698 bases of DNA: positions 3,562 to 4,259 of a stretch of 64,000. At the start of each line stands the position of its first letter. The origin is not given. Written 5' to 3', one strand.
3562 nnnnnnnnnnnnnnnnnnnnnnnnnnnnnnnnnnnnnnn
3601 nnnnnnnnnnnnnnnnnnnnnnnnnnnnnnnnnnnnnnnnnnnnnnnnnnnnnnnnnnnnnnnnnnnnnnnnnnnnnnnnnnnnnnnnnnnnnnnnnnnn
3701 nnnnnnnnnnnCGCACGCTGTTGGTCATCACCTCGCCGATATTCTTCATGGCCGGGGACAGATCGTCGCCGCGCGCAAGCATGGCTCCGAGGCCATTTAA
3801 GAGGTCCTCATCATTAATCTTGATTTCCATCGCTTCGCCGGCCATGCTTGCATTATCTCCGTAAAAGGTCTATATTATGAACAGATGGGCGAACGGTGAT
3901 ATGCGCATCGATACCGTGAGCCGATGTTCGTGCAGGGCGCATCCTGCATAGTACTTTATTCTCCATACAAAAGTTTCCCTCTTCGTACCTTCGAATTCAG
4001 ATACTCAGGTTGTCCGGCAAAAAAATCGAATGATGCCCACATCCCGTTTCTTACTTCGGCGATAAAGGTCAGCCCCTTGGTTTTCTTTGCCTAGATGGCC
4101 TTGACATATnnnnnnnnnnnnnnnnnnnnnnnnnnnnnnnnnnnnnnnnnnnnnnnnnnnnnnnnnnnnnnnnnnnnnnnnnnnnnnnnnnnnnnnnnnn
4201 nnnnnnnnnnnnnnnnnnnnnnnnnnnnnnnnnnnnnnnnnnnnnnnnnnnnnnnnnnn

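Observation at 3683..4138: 398-bp phage gene block sits exactly in a spacer slot, and its trailer-proximal 32 nt are preceded by an AAG PAM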

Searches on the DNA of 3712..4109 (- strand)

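Call 12: search_dna_similar(query=window:3712-4109:-, collection=phages, mode=distant, max_evalue=0.01)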
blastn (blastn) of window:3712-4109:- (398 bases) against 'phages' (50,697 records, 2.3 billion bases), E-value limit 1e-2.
No match.

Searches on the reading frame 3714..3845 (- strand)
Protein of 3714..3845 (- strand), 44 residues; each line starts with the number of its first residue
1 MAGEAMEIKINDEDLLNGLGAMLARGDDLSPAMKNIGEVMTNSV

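Call 8: search_protein_families(library=pfam, proteins=[window:3714-3845:-], max_evalue=0.01)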
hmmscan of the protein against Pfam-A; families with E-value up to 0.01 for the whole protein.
seq(44 aa): 0 families

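Call 9: search_protein_families(library=phrogs, proteins=[window:3714-3845:-], max_evalue=1)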
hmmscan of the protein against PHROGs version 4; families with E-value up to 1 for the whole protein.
seq(44 aa): 1 family
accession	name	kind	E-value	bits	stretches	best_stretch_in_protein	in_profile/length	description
phrog_26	-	connector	0.1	13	1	1-43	73-120/321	tail completion or Neck1 protein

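Call 10: search_protein_families(library=pfam, proteins=[window:3714-3845:-], max_evalue=10)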
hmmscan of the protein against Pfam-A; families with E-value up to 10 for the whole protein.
seq(44 aa): 1 family
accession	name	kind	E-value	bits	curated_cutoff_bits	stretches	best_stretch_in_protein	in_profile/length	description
PF05069.18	Phage_tail_S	-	0.24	11.7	24.3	1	11-43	2-34/148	Phage virion morphogenesis family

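Call 13: find_homologous_proteins(query=window:3714-3845:-, max_evalue=0.01)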
Query seq(44 aa) (44 aa): 1 proteins with E <= 0.01 among 1 candidates.
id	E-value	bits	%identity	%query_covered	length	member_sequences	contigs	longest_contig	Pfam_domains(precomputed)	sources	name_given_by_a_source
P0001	1.9e-19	84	100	100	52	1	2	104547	-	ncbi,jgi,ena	jgi:hypothetical protein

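Call 14: find_encoding_contigs(protein=P0001, flank=10000, max_places=10)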
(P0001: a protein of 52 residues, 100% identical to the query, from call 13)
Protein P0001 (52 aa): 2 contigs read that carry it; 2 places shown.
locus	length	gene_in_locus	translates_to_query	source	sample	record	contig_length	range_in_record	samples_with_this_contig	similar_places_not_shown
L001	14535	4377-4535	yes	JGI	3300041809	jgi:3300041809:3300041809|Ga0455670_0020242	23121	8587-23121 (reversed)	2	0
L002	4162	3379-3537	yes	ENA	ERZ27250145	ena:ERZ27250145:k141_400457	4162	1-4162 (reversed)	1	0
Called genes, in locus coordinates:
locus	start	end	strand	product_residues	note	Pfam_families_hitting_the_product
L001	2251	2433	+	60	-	-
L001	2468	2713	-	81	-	-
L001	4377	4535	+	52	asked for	-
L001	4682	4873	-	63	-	-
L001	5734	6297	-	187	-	PF01161:PBP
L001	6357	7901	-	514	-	PF03065:Glyco_hydro_57, PF09210:BE_C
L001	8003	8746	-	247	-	PF16258:DUF4912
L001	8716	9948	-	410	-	-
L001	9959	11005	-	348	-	-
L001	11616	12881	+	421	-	PF04413:Glycos_transf_N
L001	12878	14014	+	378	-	PF21694:DNA_pol3_delta_C (faint)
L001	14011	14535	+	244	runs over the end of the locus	PF01416:PseudoU_synth_1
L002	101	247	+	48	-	-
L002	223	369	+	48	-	-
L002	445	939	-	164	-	-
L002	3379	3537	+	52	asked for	-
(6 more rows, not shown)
